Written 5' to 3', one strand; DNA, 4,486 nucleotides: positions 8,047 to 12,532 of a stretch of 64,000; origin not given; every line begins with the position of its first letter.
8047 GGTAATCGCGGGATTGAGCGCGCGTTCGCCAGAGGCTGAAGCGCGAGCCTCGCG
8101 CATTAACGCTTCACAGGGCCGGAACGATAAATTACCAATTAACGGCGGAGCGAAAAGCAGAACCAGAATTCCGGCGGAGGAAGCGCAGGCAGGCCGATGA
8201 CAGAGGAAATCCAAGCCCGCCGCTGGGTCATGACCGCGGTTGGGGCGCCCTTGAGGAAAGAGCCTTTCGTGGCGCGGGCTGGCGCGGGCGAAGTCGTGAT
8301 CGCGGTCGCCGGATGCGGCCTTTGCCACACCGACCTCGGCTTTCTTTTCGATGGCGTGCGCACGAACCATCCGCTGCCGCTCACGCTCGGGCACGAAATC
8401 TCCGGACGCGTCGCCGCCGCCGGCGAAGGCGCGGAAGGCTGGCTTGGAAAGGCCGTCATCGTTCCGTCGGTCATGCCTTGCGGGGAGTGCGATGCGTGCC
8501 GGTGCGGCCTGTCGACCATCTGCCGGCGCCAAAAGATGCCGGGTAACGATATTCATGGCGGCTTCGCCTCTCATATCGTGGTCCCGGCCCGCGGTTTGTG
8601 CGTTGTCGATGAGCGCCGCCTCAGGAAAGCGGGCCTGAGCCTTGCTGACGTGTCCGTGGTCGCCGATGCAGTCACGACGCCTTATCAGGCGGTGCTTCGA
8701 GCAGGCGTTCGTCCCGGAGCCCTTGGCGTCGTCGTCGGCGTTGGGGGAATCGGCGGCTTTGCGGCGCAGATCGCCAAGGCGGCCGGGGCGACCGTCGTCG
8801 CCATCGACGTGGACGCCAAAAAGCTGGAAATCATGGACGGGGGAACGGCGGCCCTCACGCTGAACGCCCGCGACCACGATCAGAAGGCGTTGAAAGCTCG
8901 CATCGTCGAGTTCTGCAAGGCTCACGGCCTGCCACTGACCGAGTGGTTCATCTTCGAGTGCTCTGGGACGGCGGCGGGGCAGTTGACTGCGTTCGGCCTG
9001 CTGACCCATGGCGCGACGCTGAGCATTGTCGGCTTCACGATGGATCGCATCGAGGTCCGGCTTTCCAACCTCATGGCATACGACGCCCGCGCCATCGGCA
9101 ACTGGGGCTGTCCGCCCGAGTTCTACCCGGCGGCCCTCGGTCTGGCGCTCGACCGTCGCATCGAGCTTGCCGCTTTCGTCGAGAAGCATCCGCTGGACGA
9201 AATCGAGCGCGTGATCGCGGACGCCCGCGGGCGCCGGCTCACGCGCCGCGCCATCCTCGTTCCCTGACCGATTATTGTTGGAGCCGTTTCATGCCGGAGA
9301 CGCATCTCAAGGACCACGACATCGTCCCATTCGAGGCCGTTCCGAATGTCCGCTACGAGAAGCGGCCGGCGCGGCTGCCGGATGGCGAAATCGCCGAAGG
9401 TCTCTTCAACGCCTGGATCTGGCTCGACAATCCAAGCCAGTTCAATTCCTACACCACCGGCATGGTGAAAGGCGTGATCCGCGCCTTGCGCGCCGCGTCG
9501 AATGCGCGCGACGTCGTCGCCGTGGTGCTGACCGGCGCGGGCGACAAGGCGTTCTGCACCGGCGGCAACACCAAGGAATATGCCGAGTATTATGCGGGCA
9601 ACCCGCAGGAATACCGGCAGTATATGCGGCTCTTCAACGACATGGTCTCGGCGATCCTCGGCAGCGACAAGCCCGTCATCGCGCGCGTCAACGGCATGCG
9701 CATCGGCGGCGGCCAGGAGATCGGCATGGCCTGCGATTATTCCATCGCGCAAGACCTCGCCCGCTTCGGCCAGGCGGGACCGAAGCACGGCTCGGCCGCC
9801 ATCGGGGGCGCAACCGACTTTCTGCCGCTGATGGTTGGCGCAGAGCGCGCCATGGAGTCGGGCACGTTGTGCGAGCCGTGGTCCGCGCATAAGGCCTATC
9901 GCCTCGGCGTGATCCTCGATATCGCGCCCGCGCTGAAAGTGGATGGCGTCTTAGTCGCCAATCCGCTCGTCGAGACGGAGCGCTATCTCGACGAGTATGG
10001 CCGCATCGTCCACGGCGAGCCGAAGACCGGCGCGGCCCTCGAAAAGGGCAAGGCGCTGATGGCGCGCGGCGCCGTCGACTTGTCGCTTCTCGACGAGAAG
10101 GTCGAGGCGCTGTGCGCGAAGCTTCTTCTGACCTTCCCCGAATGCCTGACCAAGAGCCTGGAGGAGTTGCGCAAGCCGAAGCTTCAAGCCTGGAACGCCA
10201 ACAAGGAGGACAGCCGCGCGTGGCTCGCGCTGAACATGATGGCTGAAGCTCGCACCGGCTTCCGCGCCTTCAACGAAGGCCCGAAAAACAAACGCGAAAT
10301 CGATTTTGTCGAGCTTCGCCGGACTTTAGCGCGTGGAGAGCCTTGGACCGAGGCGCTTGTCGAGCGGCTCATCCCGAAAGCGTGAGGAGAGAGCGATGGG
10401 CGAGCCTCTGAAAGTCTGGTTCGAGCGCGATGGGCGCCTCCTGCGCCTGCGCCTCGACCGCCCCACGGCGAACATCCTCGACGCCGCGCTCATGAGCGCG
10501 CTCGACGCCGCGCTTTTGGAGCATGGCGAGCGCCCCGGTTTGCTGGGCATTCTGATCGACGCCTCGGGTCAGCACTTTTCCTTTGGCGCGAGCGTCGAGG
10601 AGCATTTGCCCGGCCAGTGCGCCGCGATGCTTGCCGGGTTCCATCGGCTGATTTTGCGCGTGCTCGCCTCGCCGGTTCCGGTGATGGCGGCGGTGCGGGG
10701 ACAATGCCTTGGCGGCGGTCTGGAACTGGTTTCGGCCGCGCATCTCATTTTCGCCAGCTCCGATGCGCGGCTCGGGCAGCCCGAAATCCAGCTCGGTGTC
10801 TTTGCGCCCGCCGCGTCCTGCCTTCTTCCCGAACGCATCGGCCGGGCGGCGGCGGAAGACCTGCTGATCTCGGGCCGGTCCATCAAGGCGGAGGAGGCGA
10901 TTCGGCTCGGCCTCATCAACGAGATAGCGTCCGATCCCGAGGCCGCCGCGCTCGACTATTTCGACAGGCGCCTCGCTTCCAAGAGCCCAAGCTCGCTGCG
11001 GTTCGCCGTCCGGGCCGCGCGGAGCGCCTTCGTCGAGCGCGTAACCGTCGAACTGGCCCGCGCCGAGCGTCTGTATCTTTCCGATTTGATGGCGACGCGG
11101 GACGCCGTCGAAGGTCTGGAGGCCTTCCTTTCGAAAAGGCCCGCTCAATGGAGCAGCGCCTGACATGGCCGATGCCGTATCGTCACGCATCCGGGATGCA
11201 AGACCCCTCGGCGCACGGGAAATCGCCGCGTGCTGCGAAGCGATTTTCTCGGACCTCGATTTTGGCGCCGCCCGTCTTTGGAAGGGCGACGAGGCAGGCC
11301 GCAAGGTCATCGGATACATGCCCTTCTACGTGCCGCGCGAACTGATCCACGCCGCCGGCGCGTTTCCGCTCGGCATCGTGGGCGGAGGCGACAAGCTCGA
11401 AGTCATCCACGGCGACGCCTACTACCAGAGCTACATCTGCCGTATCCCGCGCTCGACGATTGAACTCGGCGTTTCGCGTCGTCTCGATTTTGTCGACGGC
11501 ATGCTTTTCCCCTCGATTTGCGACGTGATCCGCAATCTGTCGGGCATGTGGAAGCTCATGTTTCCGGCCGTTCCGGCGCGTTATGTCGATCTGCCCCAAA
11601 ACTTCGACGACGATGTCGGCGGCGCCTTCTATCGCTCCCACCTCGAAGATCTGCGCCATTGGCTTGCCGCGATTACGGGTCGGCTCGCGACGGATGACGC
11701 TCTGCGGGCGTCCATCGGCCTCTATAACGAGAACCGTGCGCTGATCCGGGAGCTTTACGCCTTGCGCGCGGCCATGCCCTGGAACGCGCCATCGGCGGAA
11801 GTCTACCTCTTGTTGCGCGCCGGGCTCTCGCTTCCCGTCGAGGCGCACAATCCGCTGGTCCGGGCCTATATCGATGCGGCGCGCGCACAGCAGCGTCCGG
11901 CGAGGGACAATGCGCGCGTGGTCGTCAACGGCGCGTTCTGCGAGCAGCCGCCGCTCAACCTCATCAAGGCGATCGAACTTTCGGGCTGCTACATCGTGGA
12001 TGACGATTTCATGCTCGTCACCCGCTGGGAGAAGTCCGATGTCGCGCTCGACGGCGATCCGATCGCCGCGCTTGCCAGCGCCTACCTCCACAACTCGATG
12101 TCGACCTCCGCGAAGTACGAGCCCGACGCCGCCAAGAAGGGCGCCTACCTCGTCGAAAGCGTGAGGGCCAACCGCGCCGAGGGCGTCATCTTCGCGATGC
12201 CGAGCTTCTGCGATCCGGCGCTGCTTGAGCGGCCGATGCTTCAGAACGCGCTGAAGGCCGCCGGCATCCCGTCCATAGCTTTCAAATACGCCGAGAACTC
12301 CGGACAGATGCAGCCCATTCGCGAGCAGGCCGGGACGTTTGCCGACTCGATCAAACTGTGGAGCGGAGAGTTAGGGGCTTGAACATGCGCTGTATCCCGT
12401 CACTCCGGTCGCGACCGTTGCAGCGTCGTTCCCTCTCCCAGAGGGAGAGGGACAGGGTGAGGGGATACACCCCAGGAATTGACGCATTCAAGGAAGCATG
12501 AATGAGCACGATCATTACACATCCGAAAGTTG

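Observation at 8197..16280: Thauera-type (Dch/Had/Oah) anaerobic benzoyl-CoA pathway in a purple phototroph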

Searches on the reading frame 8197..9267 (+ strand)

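Call 3: search_protein_families(library=ncbifam, proteins=[window:8197-9267:+])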
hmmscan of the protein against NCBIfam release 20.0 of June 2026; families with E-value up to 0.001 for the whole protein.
window:8197-9267:+ (356 aa): 20 families
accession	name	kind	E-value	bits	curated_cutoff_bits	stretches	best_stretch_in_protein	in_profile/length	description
TIGR03201.1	dearomat_had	equivalog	1.1e-161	537.8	338.65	1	9-356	1-349/349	6-hydroxycyclohex-1-ene-1-carbonyl-CoA dehydrogenase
NF041097.1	keto_inos_dh_IolM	equivalog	6.1e-37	127.2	450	1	29-347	52-381/389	scyllo-inosose 3-dehydrogenase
NF010344.0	PRK13771.1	subfamily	1.1e-28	100.2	349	1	27-214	22-204/334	putative alcohol dehydrogenase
NF006940.0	PRK09422.1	equivalog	1e-27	97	344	1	29-290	23-283/338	alcohol dehydrogenase AdhP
NF047908.1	AldhRedAhr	equivalog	1.7e-26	92.9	470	1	9-352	6-331/335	NADPH-dependent aldehyde reductase Ahr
NF003808.0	PRK05396.1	equivalog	3.2e-26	92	380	1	16-293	12-277/341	L-threonine 3-dehydrogenase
TIGR00692.1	tdh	equivalog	6.2e-24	84.7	458.35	1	25-300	18-282/340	L-threonine 3-dehydrogenase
NF007642.0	PRK10309.1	equivalog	1.4e-23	83.7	550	1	31-280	26-273/347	galactitol-1-phosphate 5-dehydrogenase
TIGR03451.1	mycoS_dep_FDH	equivalog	5.1e-22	78.2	512.9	1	16-342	11-345/358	S-(hydroxymethyl)mycothiol dehydrogenase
NF041172.1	AcrlCoa_red_Thmprot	equivalog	6.8e-22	77.8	500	1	27-214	22-204/334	acryloyl-CoA reductase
TIGR02822.1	adh_fam_2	subfamily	8.4e-20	71.1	283.5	1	21-246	18-237/329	zinc-binding alcohol dehydrogenase family protein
TIGR03366.1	HpnZ_proposed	hypoth_equivalog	1.6e-19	70.3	328.1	1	30-281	5-255/315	putative phosphonate catabolism associated alcohol dehydrogenase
TIGR02818.1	adh_III_F_hyde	equivalog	9.4e-19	67.7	543.95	2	11-111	6-107/368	S-(hydroxymethyl)glutathione dehydrogenase/class III alcohol dehydrogenase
NF007375.0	PRK09880.1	equivalog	4.6e-18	65.1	469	1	32-343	29-330/344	L-idonate 5-dehydrogenase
NF007489.0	PRK10083.1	equivalog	5.1e-18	65.1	376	1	26-285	20-265/339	Zn-dependent oxidoreductase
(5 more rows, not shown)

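Call 4: search_protein_families(library=pfam, proteins=[window:8197-9267:+])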
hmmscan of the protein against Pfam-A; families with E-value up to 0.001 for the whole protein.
window:8197-9267:+ (356 aa): 3 families
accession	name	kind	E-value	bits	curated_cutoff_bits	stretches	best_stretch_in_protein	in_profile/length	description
PF08240.17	ADH_N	-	1.4e-21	77.1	23.5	1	29-135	1-100/104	Alcohol dehydrogenase GroES-like domain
PF00107.32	ADH_zinc_N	-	2.9e-15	56.8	31.8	1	184-316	1-126/129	Zinc-binding dehydrogenase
PF01262.27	AlaDh_PNT_C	-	9.1e-05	22.4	23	1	164-236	16-90/214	Alanine dehydrogenase/PNT, C-terminal domain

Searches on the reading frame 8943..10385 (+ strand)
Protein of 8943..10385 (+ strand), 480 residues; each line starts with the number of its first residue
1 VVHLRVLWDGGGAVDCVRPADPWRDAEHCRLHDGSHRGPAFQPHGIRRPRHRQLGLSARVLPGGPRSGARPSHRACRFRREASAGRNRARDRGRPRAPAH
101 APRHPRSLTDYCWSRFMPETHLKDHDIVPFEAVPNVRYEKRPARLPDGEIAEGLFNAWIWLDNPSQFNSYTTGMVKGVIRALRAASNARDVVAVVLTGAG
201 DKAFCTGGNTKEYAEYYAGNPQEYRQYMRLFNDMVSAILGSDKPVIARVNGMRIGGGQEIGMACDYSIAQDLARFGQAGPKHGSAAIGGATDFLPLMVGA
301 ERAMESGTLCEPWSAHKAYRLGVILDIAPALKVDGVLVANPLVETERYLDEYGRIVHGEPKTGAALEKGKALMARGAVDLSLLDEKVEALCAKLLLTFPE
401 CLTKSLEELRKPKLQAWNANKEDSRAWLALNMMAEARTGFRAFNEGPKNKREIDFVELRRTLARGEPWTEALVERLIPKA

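Call 3: search_protein_families(library=ncbifam, proteins=[window:8943-10385:+])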
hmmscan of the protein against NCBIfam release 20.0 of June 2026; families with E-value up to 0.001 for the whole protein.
window:8943-10385:+ (480 aa): 68 families (the best 25 are shown)
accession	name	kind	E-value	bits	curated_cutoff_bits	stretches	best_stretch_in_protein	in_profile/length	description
TIGR03200.1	dearomat_oah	equivalog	3.5e-191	635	464.45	1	122-477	1-360/360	6-oxocyclohex-1-ene-1-carbonyl-CoA hydratase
TIGR03210.1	badI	equivalog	7.3e-35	120.5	467.6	1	157-334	13-186/256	2-ketocyclohexanecarboxyl-CoA hydrolase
NF005637.0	PRK07396.1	equivalog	6.6e-32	111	380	1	157-334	24-199/273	1,4-dihydroxy-2-naphthoyl-CoA synthase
NF046063.1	oxepin_alt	equivalog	1.9e-29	102.9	300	1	159-329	13-182/254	oxepin-CoA hydrolase, alternative type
TIGR01929.1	menB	equivalog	9.9e-29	100.7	342.7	1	159-333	16-188/259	1,4-dihydroxy-2-naphthoyl-CoA synthase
NF004475.0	PRK05809.1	subfamily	1.3e-25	90.4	394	1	158-327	16-182/260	short-chain-enoyl-CoA hydratase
NF051848.1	EnCoAHydtEchA19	equivalog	4.6e-25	88.6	400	1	159-330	13-183/258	enoyl-CoA hydratase EchA19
NF004781.0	PRK06127.1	subfamily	7.2e-25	88.1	291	1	157-330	22-194/269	enoyl-CoA hydratase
NF004634.0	PRK05980.1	equivalog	1e-24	87.3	375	1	159-330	16-188/263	crotonase/enoyl-CoA hydratase family protein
NF004840.0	PRK06190.1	equivalog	1.1e-24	87.5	253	1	159-362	17-223/260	enoyl-CoA hydratase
NF005700.0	PRK07511.1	subfamily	2.7e-24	86.2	274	1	161-328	18-184/260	enoyl-CoA hydratase family protein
NF005802.0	PRK07657.1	equivalog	3.6e-24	85.7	363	1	159-332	17-187/260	enoyl-CoA hydratase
TIGR02280.1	PaaB1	equivalog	1.8e-23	83.3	345.15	1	159-327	12-178/256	2-(1,2-epoxy-1,2-dihydrophenyl)acetyl-CoA isomerase PaaG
NF004796.0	PRK06144.1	subfamily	7.7e-23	81.3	272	1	157-330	19-191/262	enoyl-CoA hydratase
NF006109.0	PRK08260.1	subfamily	9.7e-23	80.8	320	1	158-329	16-200/296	enoyl-CoA hydratase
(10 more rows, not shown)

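Call 4: search_protein_families(library=pfam, proteins=[window:8943-10385:+])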
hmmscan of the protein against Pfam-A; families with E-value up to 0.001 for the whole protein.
window:8943-10385:+ (480 aa): 2 families
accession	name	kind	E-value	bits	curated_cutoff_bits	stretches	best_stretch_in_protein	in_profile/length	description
PF00378.25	ECH_1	-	1e-36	127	27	1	158-333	8-179/251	Enoyl-CoA hydratase/isomerase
PF16113.10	ECH_2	-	1.3e-18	68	27.2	1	158-295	3-140/335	Enoyl-CoA hydratase/isomerase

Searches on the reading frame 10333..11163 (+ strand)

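Call 3: search_protein_families(library=ncbifam, proteins=[window:10333-11163:+])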
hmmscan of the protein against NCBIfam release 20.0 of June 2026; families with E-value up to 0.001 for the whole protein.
window:10333-11163:+ (276 aa): 71 families (the best 25 are shown)
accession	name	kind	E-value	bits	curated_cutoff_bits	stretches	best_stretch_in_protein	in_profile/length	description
TIGR03189.1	dienoyl_CoA_hyt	equivalog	9.7e-116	385.4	292.5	1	26-274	1-249/251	cyclohexa-1,5-dienecarbonyl-CoA hydratase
NF051848.1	EnCoAHydtEchA19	equivalog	6.7e-39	134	400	1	28-274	2-256/258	enoyl-CoA hydratase EchA19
NF005803.0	PRK07658.1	equivalog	8e-35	120.5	313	1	35-274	11-255/257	enoyl-CoA hydratase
NF006008.0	PRK08139.1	equivalog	2.9e-33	115.5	313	1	30-275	15-265/266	enoyl-CoA hydratase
NF007239.0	PRK09674.1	equivalog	2.9e-33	115.4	371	1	30-274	8-255/257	2,3-dehydroadipyl-CoA hydratase PaaF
NF004517.0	PRK05862.1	equivalog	3.2e-32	112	396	1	29-273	7-254/257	enoyl-CoA hydratase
NF006100.0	PRK08252.1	subfamily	4.1e-29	101.9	282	1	28-274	5-252/254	crotonase/enoyl-CoA hydratase family protein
NF006566.0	PRK09076.1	subfamily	1.4e-28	100.3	286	1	30-275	9-259/260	enoyl-CoA hydratase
NF005879.0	PRK07827.1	equivalog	1.8e-28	99.5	283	1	28-274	9-260/261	enoyl-CoA hydratase family protein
NF006007.0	PRK08138.1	subfamily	3.3e-28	98.8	355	1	37-274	19-259/261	enoyl-CoA hydratase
NF005126.0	PRK06563.1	subfamily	2.9e-27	95.7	261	1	27-273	8-260/263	crotonase/enoyl-CoA hydratase family protein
NF002936.2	PRK03580.1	equivalog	4.1e-27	95.1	500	1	30-274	7-259/261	crotonobetainyl-CoA hydratase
NF006013.0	PRK08150.1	subfamily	8e-27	94.2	232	1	30-272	10-255/259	crotonase/enoyl-CoA hydratase family protein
NF004475.0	PRK05809.1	subfamily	1e-26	94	394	1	28-272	6-256/260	short-chain-enoyl-CoA hydratase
NF046063.1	oxepin_alt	equivalog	1.2e-26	93.7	300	1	31-271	5-253/254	oxepin-CoA hydrolase, alternative type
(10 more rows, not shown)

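Call 4: search_protein_families(library=pfam, proteins=[window:10333-11163:+])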
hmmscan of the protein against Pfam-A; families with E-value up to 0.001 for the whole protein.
window:10333-11163:+ (276 aa): 2 families
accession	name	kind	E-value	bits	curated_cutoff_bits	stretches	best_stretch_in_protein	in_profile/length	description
PF00378.25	ECH_1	-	1.3e-37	130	27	1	36-274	6-249/251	Enoyl-CoA hydratase/isomerase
PF16113.10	ECH_2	-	1.1e-15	58.4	27.2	1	38-206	3-179/335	Enoyl-CoA hydratase/isomerase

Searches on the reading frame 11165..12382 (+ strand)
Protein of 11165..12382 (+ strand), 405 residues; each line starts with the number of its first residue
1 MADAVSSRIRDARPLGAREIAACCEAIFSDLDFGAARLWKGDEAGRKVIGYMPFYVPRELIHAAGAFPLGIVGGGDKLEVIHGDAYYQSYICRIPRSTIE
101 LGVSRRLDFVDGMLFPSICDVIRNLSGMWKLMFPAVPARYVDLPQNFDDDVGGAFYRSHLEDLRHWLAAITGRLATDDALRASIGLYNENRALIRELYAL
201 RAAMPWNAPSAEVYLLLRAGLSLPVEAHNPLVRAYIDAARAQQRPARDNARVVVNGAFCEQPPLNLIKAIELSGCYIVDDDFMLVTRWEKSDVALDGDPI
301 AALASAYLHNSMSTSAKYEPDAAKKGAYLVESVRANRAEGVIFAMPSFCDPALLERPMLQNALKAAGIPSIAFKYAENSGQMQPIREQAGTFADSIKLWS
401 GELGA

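Call 3: search_protein_families(library=ncbifam, proteins=[window:11165-12382:+])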
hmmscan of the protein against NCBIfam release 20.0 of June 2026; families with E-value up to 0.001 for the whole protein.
window:11165-12382:+ (405 aa): 4 families
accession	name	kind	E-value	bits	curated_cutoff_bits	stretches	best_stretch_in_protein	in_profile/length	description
TIGR02263.1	benz_CoA_red_C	equivalog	7.9e-211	699.8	421.15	1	19-396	3-380/380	benzoyl-CoA reductase subunit C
NF052456.1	HyiscapDhHadC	equivalog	6.3e-49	166.8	700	1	43-394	25-370/372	(R)-2-hydroxyisocaproyl-CoA dehydratase subunit beta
NF040772.1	double_cubane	equivalog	8.9e-30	104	350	1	40-373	14-349/372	double-cubane-cluster-containing anaerobic reductase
TIGR03190.1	benz_CoA_bzdN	equivalog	6.2e-29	100.9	453.8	1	35-376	17-352/377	benzoyl-CoA reductase, bzd-type, subunit N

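Call 4: search_protein_families(library=pfam, proteins=[window:11165-12382:+])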
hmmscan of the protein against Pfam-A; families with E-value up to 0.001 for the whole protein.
window:11165-12382:+ (405 aa): 1 family
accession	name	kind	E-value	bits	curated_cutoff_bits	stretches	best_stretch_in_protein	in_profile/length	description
PF06050.19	HGD-D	-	1.1e-69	236.1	28.4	1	54-396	2-342/342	2-hydroxyglutaryl-CoA dehydratase, D-component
